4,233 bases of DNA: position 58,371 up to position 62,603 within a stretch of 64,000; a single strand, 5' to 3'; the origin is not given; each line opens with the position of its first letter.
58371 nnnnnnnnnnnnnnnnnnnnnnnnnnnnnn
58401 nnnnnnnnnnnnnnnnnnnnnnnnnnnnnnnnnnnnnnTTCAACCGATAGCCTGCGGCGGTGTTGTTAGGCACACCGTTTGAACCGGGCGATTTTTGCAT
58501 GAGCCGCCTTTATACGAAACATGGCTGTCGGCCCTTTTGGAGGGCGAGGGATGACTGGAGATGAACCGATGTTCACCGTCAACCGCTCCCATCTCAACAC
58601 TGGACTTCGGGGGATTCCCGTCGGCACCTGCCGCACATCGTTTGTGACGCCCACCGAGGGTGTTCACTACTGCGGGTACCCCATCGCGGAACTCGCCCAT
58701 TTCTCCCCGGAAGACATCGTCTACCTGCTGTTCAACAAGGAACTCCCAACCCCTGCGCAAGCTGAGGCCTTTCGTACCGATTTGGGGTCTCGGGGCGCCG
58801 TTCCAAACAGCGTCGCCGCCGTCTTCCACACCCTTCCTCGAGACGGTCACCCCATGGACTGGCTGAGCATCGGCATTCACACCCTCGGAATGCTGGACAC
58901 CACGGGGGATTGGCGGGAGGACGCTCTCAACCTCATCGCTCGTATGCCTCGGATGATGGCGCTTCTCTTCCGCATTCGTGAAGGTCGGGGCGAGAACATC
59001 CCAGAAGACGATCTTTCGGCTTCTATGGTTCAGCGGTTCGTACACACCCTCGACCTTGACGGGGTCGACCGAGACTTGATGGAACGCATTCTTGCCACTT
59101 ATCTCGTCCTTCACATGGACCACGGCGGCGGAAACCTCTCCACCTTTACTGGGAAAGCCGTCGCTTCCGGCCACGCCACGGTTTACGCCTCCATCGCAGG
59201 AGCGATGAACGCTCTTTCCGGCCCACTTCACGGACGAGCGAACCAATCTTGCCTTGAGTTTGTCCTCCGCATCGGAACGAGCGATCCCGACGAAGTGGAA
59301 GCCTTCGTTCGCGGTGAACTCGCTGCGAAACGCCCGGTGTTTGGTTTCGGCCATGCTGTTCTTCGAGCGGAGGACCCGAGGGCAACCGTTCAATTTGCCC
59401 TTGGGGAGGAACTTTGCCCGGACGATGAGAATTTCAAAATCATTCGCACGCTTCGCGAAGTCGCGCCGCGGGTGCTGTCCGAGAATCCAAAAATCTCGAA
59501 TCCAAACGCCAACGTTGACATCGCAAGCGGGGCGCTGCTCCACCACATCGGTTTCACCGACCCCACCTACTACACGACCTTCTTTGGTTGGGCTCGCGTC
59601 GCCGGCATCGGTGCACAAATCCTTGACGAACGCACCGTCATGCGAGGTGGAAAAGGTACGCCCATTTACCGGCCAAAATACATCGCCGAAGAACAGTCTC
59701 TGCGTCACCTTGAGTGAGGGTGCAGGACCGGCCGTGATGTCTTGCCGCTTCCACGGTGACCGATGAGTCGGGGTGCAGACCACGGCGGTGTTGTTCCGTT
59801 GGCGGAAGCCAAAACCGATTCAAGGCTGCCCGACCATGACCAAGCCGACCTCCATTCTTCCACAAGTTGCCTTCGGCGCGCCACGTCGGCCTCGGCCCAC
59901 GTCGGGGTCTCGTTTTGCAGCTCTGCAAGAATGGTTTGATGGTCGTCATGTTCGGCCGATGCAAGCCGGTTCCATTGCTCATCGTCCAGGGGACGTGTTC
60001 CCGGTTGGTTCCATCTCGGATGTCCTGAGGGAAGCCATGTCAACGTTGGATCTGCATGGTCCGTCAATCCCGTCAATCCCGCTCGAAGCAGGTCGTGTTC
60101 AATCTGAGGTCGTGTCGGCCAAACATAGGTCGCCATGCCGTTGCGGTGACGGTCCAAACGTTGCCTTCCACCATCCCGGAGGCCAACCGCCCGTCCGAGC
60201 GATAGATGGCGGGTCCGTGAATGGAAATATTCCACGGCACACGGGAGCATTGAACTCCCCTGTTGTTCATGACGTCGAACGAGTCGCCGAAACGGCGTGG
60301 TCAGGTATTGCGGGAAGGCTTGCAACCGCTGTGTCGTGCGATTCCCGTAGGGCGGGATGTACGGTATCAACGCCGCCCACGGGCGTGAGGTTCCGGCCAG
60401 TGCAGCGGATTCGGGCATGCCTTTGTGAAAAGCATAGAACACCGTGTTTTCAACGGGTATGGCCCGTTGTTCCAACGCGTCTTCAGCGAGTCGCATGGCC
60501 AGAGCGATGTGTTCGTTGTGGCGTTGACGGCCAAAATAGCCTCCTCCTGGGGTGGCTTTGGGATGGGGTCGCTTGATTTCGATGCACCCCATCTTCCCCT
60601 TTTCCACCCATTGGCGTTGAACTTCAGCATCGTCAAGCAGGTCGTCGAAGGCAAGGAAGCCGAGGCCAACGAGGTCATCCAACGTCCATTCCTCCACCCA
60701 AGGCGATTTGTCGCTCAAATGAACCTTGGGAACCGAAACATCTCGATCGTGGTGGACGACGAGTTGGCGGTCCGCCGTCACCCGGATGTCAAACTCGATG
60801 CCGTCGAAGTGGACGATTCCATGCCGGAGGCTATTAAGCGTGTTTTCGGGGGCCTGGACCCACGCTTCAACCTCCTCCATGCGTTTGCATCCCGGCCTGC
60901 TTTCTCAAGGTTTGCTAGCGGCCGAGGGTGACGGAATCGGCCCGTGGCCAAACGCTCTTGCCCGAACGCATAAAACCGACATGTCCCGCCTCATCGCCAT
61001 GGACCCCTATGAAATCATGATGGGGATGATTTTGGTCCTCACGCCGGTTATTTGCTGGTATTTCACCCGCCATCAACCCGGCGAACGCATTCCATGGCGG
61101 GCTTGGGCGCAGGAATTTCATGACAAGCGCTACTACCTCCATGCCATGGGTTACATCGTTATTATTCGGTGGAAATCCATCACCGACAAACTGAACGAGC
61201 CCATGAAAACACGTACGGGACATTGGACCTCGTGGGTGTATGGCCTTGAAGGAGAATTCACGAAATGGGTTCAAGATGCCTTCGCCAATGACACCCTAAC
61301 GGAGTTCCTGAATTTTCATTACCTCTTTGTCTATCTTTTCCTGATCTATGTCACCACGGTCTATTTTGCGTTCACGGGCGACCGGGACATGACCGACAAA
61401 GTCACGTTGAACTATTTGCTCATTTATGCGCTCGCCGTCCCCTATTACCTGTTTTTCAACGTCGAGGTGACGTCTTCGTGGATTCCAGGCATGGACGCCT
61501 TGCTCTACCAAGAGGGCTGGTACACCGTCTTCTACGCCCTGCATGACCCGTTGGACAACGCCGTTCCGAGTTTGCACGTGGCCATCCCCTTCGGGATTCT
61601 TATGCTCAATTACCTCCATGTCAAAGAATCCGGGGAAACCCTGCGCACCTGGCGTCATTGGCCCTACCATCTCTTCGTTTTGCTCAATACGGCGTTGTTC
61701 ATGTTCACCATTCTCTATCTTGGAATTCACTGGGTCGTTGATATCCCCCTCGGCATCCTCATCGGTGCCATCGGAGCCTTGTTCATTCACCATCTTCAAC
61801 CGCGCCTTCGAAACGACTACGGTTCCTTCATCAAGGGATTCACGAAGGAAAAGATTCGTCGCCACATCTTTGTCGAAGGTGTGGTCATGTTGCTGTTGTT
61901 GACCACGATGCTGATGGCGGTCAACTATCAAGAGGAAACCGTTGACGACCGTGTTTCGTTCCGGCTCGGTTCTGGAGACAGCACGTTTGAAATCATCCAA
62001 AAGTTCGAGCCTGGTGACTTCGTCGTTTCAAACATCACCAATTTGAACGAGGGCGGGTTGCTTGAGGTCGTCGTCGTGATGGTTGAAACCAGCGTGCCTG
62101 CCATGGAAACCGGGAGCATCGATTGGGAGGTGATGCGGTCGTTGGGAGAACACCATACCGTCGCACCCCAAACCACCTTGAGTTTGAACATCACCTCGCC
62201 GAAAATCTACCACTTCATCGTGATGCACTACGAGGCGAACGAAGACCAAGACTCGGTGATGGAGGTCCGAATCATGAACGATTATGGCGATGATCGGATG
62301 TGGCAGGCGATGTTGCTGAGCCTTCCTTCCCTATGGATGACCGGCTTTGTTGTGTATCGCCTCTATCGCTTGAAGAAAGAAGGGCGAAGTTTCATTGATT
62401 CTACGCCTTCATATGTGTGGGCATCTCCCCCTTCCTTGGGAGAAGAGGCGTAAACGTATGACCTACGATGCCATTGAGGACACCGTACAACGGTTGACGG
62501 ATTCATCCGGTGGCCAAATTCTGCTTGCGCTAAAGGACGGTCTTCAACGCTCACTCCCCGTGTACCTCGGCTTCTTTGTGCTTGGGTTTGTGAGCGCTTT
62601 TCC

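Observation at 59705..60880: Circularly permuted glycerophosphodiester phosphodiesterase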

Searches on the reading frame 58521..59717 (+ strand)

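Call 18: search_protein_families(library=pfam, proteins=[window:58521-59717:+], max_evalue=0.001)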
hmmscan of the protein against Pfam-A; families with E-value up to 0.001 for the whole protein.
window:58521-59717:+ (398 aa): 1 family
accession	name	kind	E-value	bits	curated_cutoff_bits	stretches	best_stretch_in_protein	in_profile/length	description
PF00285.26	Citrate_synt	-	1.5e-88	297.7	27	1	28-386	1-357/357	Citrate synthase, C-terminal domain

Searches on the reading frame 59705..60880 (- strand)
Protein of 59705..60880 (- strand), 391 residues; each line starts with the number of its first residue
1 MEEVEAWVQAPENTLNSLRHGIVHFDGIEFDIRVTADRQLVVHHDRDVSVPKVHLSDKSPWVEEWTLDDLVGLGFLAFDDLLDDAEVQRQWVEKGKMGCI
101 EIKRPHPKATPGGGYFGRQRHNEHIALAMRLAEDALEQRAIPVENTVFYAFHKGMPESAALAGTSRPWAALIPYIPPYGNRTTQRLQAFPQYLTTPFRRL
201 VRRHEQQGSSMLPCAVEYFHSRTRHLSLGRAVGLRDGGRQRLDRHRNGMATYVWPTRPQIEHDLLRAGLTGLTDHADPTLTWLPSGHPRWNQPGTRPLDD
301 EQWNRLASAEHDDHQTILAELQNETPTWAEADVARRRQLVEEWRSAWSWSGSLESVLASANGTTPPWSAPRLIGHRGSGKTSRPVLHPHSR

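Call 3: search_protein_families(library=pfam, proteins=[window:59705-60880:-], max_evalue=1)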
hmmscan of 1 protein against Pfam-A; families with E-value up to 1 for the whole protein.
window:59705-60880:- (391 aa): 1 family
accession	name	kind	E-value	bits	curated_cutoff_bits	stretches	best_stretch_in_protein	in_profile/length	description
PF03009.23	GDPD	-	2.1e-11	44.8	23.6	1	10-74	8-69/244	Glycerophosphoryl diester phosphodiesterase family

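Call 4: search_protein_families(library=ncbifam, proteins=[window:59705-60880:-], max_evalue=1)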
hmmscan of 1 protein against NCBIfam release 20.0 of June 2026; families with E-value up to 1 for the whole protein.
window:59705-60880:- (391 aa): 2 families
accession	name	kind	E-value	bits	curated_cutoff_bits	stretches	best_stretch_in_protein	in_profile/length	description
NF006989.0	PRK09454.1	equivalog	9.3e-06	25.2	264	1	10-48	22-61/251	glycerophosphodiester phosphodiesterase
NF053857.1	LysphglycPlipDStph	equivalog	9.5e-05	21.8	450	1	11-71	59-116/305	lysophosphatidylglycerol phospholipase D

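Call 5: search_solved_structures(query=window:59705-60880:-, max_evalue=10, show_alignments=3)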
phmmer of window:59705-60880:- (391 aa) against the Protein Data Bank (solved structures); distinct sequences matched with E-value up to 10: 10.
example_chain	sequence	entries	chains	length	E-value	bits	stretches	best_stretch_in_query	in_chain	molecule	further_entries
2pz0_A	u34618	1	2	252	0.01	17.9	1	10-70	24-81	Glycerophosphoryl diester phosphodiesterase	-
3no3_A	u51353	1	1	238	0.023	16.7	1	12-50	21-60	glycerophosphodiester phosphodiesterase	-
3i10_A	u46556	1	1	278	0.079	15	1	7-73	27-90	Putative Glycerophosphoryl diester phosphodiesterase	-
4oec_A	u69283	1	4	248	0.097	14.7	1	10-49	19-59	Glycerophosphoryl diester phosphodiesterase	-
1v8e_A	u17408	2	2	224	0.12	14.4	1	8-54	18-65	putative glycerophosphoryl diester phosphodiesterase | Glycerophosphoryl Diester Phosphodiesterase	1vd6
7e0v_A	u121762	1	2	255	0.26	13.3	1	9-50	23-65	Glycerophosphodiester phosphodiesterase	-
8ghh_A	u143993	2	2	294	0.36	12.8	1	24-49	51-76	Glycerophosphodiester phosphodiesterase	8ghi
1o1z_A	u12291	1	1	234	0.59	12.1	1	12-49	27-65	glycerophosphodiester phosphodiesterase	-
7wwc_A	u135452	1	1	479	0.65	12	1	10-54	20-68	beta-1,3(4)-glucanase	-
7ww4_A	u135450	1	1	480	0.65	12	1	10-54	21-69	beta-1,3(4)-glucanase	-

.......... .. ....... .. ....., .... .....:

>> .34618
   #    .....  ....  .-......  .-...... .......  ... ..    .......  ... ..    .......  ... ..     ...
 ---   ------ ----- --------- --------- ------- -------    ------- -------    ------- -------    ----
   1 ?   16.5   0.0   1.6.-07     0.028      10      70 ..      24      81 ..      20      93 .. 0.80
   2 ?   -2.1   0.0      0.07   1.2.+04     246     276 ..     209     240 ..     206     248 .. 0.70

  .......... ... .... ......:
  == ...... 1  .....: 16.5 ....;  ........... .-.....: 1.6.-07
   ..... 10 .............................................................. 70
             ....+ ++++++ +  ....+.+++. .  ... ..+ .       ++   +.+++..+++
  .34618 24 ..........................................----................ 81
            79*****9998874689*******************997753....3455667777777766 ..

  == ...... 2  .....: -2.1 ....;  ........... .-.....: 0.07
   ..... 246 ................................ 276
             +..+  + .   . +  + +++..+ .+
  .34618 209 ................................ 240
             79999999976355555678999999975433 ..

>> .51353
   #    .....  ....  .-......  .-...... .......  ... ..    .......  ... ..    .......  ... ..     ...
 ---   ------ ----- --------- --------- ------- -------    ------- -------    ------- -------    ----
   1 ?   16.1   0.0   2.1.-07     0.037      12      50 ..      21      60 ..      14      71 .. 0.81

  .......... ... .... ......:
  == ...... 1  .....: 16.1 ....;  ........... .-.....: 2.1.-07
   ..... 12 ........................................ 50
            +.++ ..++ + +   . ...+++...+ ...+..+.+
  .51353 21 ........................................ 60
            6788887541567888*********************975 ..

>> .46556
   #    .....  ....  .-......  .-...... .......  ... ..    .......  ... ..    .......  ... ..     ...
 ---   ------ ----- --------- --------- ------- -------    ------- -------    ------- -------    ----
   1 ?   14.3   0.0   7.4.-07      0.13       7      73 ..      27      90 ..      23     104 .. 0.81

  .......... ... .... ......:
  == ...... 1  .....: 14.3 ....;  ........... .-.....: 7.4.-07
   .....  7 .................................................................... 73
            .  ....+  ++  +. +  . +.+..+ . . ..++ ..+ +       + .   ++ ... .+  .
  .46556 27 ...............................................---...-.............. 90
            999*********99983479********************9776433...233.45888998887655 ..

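Call 6: find_homologous_proteins(query=window:59705-60880:-)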
Query window:59705-60880:- (391 aa): 207 proteins with E <= 0.001 among 8000 candidates; the best 120 are listed.
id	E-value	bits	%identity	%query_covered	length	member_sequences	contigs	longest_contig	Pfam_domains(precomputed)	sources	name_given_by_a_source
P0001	2.7e-269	911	99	100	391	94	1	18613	PF03009.24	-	-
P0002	3.4e-202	690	75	100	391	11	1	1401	PF03009.24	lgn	-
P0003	3.0e-200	683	75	100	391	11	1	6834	PF03009.24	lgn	-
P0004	5.7e-193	659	71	100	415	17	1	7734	PF03009.24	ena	-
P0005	8.2e-190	649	70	100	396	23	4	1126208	PF03009.24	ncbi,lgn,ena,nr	ncbi:MAG: hypothetical protein DWC10_01265 [Candidatus Poseidoniales archaeon]|nr:MAG: hypothetical 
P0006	1.5e-189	648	70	100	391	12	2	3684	PF03009.24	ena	-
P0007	1.1e-187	642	69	100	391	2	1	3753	PF03009.24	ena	-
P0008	2.5e-186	638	69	99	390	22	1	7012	PF03009.24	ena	-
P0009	1.1e-185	635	68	100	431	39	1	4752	PF03009.24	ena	-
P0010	2.0e-185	635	69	100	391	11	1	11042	PF03009.24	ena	-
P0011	3.1e-183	627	68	99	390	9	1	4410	PF03009.24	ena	-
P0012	5.6e-183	627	68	100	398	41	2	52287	PF03009.24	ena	-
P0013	4.3e-182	624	68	99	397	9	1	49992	PF03009.24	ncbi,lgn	-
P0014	1.8e-181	622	67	100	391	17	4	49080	PF03009.24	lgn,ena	-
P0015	5.4e-179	613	68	100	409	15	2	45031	PF03009.24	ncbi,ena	-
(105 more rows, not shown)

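Call 21: search_protein_representatives(protein=window:59705-60880:-)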
Query: 391 residues. Proteins with E-value up to 0.001 (for the whole library): 161; up to 1e-10: 96; up to 1e-30: 30. The best 150 are listed.
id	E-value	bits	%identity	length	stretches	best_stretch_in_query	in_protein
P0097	1.1e-135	469.1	52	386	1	6-386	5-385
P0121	2.3e-114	398.9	44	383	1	6-386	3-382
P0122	1.0e-111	390.2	46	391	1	6-385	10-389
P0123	4.7e-92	325.4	42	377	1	6-382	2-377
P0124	1.9e-91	323.4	49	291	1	97-385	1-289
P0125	6.1e-89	315.1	42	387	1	9-388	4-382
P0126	8.6e-77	275.1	45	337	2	6-308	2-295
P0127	5.2e-73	262.7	38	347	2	6-311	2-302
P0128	2.7e-69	250.4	35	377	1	6-381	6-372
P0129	3.4e-69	250.1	35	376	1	5-383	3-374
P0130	9.4e-69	248.6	38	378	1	6-381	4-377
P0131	1.9e-67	244.3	31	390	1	11-384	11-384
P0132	3.5e-67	243.5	37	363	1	6-383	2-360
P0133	5.6e-67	242.8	35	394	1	11-386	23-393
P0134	1.0e-65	238.6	36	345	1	42-382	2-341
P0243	8.5e-07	44.6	38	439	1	296-381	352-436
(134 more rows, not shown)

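Call 35: predict_structure(alignment_id=A2)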
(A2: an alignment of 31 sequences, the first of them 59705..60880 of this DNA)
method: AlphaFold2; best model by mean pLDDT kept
length: 391 residues; sequences in the alignment: 31
mean_pLDDT: 91.6   pTM: 0.91
mean pLDDT of the five models: 91.6, 91.4, 91.0, 89.9, 89.3
residues with pLDDT >= 90: 300; 70-90: 74; 50-70: 11; < 50: 6
segments of 3 or more residues with pLDDT < 50: 1-3, 389-391
pLDDT, mean of each block of 10 residues (from residue 1): 72 97 98 98 93 85 96 96 98 97 92 84 97 98 96 94 97 73 76 86 94 90 72 92 94 95 97 97 97 97 97 98 97 95 93 89 91 97 72 37
secondary structure, 60 per line:
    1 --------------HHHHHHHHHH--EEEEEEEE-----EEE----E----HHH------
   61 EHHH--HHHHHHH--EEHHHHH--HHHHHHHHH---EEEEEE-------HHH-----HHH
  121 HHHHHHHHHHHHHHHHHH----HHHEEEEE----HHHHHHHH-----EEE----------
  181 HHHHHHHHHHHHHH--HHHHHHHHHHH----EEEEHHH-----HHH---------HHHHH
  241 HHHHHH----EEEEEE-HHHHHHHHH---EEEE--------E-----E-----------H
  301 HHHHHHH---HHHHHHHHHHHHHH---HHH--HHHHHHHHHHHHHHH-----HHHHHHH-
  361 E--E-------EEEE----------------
elements in order: H15-24 E27-34 E40-42 H67-73 H78-82 H85-93 E97-102 H118-138 E146-150 H155-162 E168-170 H181-194 H197-207 E212-215 H236-246 E251-256 H258-266 E270-273 H300-307 H311-324 H333-347 H353-359 E372-375

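Call 38: fold_search(model_id=the predicted structure, library=pdb)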
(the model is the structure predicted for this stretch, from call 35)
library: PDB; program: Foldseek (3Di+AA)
matches with E <= 10: 375; with E <= 0.001: 51
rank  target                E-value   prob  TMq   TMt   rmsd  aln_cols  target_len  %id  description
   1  5t9b                  2.4e-07  1.00  0.40  0.58   6.8       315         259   14  Crystal structure of B. subtilis 168 GlpQ in complex with glycerol-3-phosphate (5 minute soak) (released 2016-11-02)
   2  5t91                  3.0e-07  1.00  0.37  0.54   8.4       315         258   14  Crystal structure of B. subtilis 168 GlpQ in complex with bicine (released 2016-11-02)
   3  2otd_A                5.2e-07  1.00  0.40  0.61   5.4       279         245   18  The crystal structure of the glycerophosphodiester phosphodiesterase from Shigella flexneri 2a (released 2007-03-06)
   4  1o1z                  8.3e-07  1.00  0.40  0.65   5.4       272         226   17  Crystal structure of glycerophosphodiester phosphodiesterase (GDPD) (TM1621) from Thermotoga maritima at 1.60 A resoluti (released 2003-04-01)
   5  3no3                  1.4e-06  1.00  0.40  0.63   4.2       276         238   17  Crystal structure of a glycerophosphodiester phosphodiesterase (BDI_0402) from Parabacteroides distasonis ATCC 8503 at 1 (released 2010-07-28)
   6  7e0v_C                1.4e-06  1.00  0.36  0.52   7.0       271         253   16  GDPD from Pyrococcus furiosus DSM 3638 (released 2022-02-09)
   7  8ghi                  1.7e-06  1.00  0.37  0.51   9.2       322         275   15  Crystal structure of Staphylococcus aureus Lysophosphatidylglycerol phospholipase D (released 2023-11-01)
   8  4r7o_E                1.8e-06  1.00  0.39  0.53   7.8       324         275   14  Crystal Structure of Putative Glycerophosphoryl Diester Phosphodiesterasefrom Bacillus anthraci (released 2014-09-10)
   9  4r7o_G                1.9e-06  1.00  0.40  0.55   7.2       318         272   14  Crystal Structure of Putative Glycerophosphoryl Diester Phosphodiesterasefrom Bacillus anthraci (released 2014-09-10)
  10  8ghh                  2.0e-06  1.00  0.37  0.50   8.2       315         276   17  Crystal structure of Staphylococcus aureus Lysophosphatidylglycerol phospholipase D (released 2023-11-01)
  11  2pz0_A                2.1e-06  1.00  0.39  0.61   6.9       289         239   16  Crystal structure of Glycerophosphodiester Phosphodiesterase (GDPD) from T. tengcongensis (released 2008-04-01)
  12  3ch0                  2.4e-06  1.00  0.41  0.56   8.0       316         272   14  Crystal structure of glycerophosphoryl diester phosphodiesterase (YP_677622.1) from Cytophaga hutchinsonii ATCC 33406 at (released 2008-03-18)
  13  2pz0_B                2.5e-06  1.00  0.40  0.63   6.9       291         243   17  Crystal structure of Glycerophosphodiester Phosphodiesterase (GDPD) from T. tengcongensis (released 2008-04-01)
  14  7e0v_A                2.5e-06  1.00  0.38  0.56   5.7       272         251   15  GDPD from Pyrococcus furiosus DSM 3638 (released 2022-02-09)
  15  3ks6_D                2.7e-06  1.00  0.38  0.57   5.4       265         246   19  Crystal structure of Putative glycerophosphoryl diester phosphodiesterase (17743486) from AGROBACTERIUM TUMEFACIENS st (released 2009-12-08)
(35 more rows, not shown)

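Call 48: find_encoding_contigs(protein=P0243, flank=4000, max_places=3)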
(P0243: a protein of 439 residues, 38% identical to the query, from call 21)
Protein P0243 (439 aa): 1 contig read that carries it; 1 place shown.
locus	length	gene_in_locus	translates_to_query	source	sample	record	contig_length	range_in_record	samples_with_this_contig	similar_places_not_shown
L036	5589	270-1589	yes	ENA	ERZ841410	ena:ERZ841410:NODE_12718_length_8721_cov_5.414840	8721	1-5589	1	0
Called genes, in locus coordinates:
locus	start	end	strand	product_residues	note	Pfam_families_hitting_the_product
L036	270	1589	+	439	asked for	PF13306:LRR_5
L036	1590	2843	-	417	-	PF00285:Citrate_synt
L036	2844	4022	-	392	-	PF00155:Aminotran_1_2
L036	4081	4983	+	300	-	PF12706:Lactamase_B_2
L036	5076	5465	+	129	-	PF01982:CTP-dep_RFKase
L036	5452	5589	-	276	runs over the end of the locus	PF01416:PseudoU_synth_1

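Call 62: predict_structure(alignment_id=A3)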
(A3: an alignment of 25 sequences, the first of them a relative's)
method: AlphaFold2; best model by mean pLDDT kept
length: 316 residues; sequences in the alignment: 25
mean_pLDDT: 91.6   pTM: 0.90
mean pLDDT of the five models: 91.6, 90.1, 89.8, 88.9, 88.7
residues with pLDDT >= 90: 230; 70-90: 76; 50-70: 9; < 50: 1
segments of 3 or more residues with pLDDT < 50: none
pLDDT, mean of each block of 10 residues (from residue 1): 88 96 97 97 93 97 98 94 97 94 98 98 96 96 96 84 88 91 96 89 68 93 94 92 94 87 78 89 89 90 95 71
secondary structure, 60 per line:
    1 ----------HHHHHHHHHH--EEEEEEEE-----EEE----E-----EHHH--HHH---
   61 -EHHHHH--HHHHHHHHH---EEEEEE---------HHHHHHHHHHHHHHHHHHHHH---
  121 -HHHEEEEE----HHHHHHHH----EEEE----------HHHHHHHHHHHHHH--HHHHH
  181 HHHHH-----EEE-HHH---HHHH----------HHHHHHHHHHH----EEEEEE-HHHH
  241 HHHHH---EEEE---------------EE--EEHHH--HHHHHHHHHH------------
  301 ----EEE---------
elements in order: H11-20 E23-30 E36-38 H63-67 H70-78 E82-87 H97-117 E125-129 H134-141 E146-149 H160-173 H176-185 E191-193 H201-204 H215-225 E230-235 H237-245 E249-252 H279-288 E305-307

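Call 65: fold_search(model_id=the predicted structure, library=pdb)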
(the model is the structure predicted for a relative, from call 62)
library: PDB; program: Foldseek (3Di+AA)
matches with E <= 10: 585; with E <= 0.001: 36
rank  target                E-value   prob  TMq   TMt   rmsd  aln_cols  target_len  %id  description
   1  3no3                  1.1e-07  1.00  0.52  0.67   5.6       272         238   17  Crystal structure of a glycerophosphodiester phosphodiesterase (BDI_0402) from Parabacteroides distasonis ATCC 8503 at 1 (released 2010-07-28)
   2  2otd_A                1.9e-07  1.00  0.51  0.64   7.4       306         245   15  The crystal structure of the glycerophosphodiester phosphodiesterase from Shigella flexneri 2a (released 2007-03-06)
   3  4oec_A                4.2e-07  1.00  0.44  0.55   4.2       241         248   13  Crystal structure of glycerophosphodiester phosphodiesterase from Thermococcus kodakarensis KOD1 (released 2015-01-14)
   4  1v8e                  5.0e-07  1.00  0.44  0.61   5.2       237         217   16  Crystal Structure of Glycerophosphoryl Diester Phosphodiesterase from Thermus thermophilus HB8 (released 2005-01-18)
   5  1vd6                  5.0e-07  1.00  0.44  0.61   5.2       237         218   16  Crystal Structure of Glycerophosphoryl Diester Phosphodiesterase complexed with Glycerol (released 2005-04-05)
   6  2pz0_B                6.4e-07  1.00  0.49  0.63   5.3       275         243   19  Crystal structure of Glycerophosphodiester Phosphodiesterase (GDPD) from T. tengcongensis (released 2008-04-01)
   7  2pz0_A                7.2e-07  1.00  0.43  0.55   6.2       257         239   19  Crystal structure of Glycerophosphodiester Phosphodiesterase (GDPD) from T. tengcongensis (released 2008-04-01)
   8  3ks6_D                9.2e-07  1.00  0.46  0.58   4.8       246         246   16  Crystal structure of Putative glycerophosphoryl diester phosphodiesterase (17743486) from AGROBACTERIUM TUMEFACIENS st (released 2009-12-08)
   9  5t91                  1.3e-06  1.00  0.47  0.57   4.9       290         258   15  Crystal structure of B. subtilis 168 GlpQ in complex with bicine (released 2016-11-02)
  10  3ks6_B                1.4e-06  1.00  0.45  0.56   5.0       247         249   16  Crystal structure of Putative glycerophosphoryl diester phosphodiesterase (17743486) from AGROBACTERIUM TUMEFACIENS st (released 2009-12-08)
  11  3ks5_B                1.7e-06  1.00  0.45  0.56   4.9       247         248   16  Crystal structure of Putative glycerophosphoryl diester phosphodiesterase (17743486) from AGROBACTERIUM TUMEFACIENS st (released 2009-12-08)
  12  7e0v_A                1.8e-06  1.00  0.47  0.58   5.0       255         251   14  GDPD from Pyrococcus furiosus DSM 3638 (released 2022-02-09)
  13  7e0v_C                2.1e-06  1.00  0.47  0.58   4.7       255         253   14  GDPD from Pyrococcus furiosus DSM 3638 (released 2022-02-09)
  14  3ks6_C                4.6e-06  1.00  0.45  0.56   5.0       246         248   16  Crystal structure of Putative glycerophosphoryl diester phosphodiesterase (17743486) from AGROBACTERIUM TUMEFACIENS st (released 2009-12-08)
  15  3l12_A                4.9e-06  1.00  0.49  0.52   7.0       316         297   14  Crystal structure of Putative glycerophosphoryl diester phosphodiesterase (YP_165505.1) from Silicibacter pomeroyi DSS (released 2009-12-29)
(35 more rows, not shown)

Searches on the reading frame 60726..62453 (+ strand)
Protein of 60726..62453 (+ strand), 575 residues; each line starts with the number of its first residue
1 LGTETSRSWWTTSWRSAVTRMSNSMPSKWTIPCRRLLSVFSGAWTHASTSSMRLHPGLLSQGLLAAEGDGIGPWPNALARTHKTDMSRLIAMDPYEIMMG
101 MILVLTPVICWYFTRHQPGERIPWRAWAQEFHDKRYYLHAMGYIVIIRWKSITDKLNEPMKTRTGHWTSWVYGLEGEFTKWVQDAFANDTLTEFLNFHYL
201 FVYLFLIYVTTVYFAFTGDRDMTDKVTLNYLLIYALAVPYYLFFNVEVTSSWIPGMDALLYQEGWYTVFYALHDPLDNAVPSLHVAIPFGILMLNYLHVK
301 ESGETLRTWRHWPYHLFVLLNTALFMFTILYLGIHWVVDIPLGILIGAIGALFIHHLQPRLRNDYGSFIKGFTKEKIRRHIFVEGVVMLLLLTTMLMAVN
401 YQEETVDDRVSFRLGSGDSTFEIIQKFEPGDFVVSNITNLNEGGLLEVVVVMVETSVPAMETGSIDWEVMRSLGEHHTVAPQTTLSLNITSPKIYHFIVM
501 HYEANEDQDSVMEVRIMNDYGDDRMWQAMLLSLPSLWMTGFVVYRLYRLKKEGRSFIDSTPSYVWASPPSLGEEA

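Call 18: search_protein_families(library=pfam, proteins=[window:60726-62453:+], max_evalue=0.001)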
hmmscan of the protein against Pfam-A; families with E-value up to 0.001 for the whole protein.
window:60726-62453:+ (575 aa): 1 family
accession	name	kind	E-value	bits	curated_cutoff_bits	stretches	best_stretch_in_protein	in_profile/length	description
PF01569.27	PAP2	-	8.3e-07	29.3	27.2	1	275-360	47-127/130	PAP2 superfamily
